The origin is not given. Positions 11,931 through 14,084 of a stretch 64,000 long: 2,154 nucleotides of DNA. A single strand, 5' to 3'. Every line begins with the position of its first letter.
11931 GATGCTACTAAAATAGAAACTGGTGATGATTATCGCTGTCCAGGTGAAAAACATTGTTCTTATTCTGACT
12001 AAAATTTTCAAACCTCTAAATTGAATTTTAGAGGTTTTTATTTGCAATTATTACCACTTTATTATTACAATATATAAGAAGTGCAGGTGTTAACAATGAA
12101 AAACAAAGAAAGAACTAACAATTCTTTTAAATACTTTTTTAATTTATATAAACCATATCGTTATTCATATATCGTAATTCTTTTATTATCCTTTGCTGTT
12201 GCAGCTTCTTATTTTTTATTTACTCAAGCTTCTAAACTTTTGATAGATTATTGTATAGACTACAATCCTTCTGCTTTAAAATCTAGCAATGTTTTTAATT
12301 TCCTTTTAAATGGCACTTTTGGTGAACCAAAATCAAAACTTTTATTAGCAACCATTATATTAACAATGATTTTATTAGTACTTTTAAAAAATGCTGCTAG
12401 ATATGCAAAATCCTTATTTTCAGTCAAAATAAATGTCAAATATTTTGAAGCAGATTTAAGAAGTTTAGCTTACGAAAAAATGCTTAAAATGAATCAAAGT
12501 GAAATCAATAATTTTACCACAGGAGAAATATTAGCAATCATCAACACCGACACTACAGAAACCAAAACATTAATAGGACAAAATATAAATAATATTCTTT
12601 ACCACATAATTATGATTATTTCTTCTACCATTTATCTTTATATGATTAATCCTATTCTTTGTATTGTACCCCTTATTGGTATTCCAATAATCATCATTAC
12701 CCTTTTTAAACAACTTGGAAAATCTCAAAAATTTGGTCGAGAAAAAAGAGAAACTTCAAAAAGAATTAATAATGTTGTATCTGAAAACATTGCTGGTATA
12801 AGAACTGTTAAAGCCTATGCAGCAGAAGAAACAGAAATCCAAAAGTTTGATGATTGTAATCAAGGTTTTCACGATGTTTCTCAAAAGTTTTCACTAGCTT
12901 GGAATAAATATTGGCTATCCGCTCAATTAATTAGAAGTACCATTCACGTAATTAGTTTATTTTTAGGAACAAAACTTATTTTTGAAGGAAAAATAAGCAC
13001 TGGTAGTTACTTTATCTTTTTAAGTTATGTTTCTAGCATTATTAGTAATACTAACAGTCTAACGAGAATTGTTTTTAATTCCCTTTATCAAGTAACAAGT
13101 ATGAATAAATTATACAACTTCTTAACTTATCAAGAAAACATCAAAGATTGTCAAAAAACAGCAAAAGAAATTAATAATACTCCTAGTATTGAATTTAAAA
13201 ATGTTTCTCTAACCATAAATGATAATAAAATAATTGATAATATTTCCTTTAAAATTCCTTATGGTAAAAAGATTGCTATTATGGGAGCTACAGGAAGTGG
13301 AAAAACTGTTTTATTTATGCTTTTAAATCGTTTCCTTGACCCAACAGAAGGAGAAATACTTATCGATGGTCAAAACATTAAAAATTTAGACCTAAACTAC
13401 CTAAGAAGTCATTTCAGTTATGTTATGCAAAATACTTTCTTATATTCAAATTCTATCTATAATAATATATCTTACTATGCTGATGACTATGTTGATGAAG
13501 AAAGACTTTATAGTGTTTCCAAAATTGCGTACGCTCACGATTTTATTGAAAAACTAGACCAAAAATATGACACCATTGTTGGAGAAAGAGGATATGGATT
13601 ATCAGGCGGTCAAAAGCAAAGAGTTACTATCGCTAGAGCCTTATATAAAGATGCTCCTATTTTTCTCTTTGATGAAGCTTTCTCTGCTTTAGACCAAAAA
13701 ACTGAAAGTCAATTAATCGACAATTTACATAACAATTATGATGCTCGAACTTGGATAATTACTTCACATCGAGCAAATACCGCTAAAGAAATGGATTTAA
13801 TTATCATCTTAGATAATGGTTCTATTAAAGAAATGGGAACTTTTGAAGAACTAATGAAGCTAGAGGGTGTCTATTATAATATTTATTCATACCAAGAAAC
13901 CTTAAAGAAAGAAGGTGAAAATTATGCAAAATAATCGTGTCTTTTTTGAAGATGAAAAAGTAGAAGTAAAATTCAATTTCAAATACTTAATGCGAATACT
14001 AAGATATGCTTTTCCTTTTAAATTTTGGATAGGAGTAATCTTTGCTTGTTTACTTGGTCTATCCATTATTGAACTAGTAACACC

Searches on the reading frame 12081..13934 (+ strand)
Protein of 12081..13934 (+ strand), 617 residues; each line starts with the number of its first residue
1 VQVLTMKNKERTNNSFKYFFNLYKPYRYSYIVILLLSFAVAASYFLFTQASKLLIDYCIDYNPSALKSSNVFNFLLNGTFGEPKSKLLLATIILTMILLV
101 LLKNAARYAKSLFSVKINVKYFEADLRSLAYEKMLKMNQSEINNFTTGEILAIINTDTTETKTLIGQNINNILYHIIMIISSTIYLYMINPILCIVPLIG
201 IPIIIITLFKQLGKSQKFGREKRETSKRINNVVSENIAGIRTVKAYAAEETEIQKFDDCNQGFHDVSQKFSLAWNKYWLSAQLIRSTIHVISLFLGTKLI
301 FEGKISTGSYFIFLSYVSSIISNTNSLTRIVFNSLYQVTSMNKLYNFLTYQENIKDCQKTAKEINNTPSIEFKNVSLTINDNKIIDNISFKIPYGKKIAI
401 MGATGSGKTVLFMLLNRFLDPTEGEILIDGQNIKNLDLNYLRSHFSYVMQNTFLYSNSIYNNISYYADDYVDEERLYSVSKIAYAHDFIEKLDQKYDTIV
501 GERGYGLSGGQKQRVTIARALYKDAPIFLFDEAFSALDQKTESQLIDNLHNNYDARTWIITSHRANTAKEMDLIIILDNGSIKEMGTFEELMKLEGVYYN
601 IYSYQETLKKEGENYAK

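Call 59: search_protein_families(library=ncbifam, proteins=[window:12081-13934:+], max_evalue=0.00001)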
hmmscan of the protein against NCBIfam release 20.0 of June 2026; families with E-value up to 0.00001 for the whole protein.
window:12081-13934:+ (617 aa): 181 families (the best 25 are shown)
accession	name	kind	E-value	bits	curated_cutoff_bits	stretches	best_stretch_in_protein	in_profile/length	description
TIGR02203.1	MsbA_lipidA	equivalog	7.2e-105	351.6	602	1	71-605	36-569/572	lipid A export permease/ATP-binding protein MsbA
NF052233.1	CphA_assoc_ABC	equivalog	3.1e-99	333.3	880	1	86-611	230-749/766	cyanophycin metabolism-associated ABC transporter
TIGR02204.1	MsbA_rel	hypoth_equivalog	5.6e-99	332.3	780.4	1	82-602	51-572/576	ABC transporter, permease/ATP-binding protein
TIGR00958.1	3a01208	subfamily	8.7e-99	331.7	874.6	1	114-600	224-709/711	antigen peptide transporter 2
NF010178.0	PRK13657.1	equivalog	3e-83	280.2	733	1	130-609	95-574/588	glucan ABC transporter ATP-binding protein/ permease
NF045513.1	HepA_fam_ABC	equivalog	9e-83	278.7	725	1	28-605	32-609/610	heterocyst formation ABC transporter subunit HepA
NF008381.0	PRK11176.1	equivalog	2.1e-82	277.4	867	1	72-605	48-579/582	lipid A ABC transporter ATP-binding protein/permease MsbA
TIGR01846.1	type_I_sec_HlyB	subfamily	4.4e-81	273.1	725.55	1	92-605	181-692/694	type I secretion system permease/ATPase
TIGR03375.1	type_I_sec_LssB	subfamily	7.1e-76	255.9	693.1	1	162-592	258-689/696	type I secretion system permease/ATPase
TIGR01192.1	chvA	subfamily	2.3e-71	241.2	585.4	1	190-602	155-567/585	glucan export ABC transporter ATP-binding protein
TIGR03797.1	NHLM_micro_ABC2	equivalog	3.6e-71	240.6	709.4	1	86-605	172-685/686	NHLP bacteriocin export ABC transporter permease/ATPase subunit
TIGR03796.1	NHLM_micro_ABC1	equivalog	5.4e-71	239.8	853.3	1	88-600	192-707/710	NHLP family bacteriocin export ABC transporter peptidase/permease/ATPase subunit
TIGR01193.1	bacteriocin_ABC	subfamily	7.7e-71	239.5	523.85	1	89-602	195-706/708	peptide cleavage/export ABC transporter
NF008055.0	PRK10789.1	equivalog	2.1e-70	237.8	845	1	89-606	56-572/590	SmdA family multidrug ABC transporter permease/ATP-binding protein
NF008364.0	PRK11160.1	equivalog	1.6e-68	231.7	630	1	101-602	71-572/575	heme ABC transporter ATP-binding protein/permease CydC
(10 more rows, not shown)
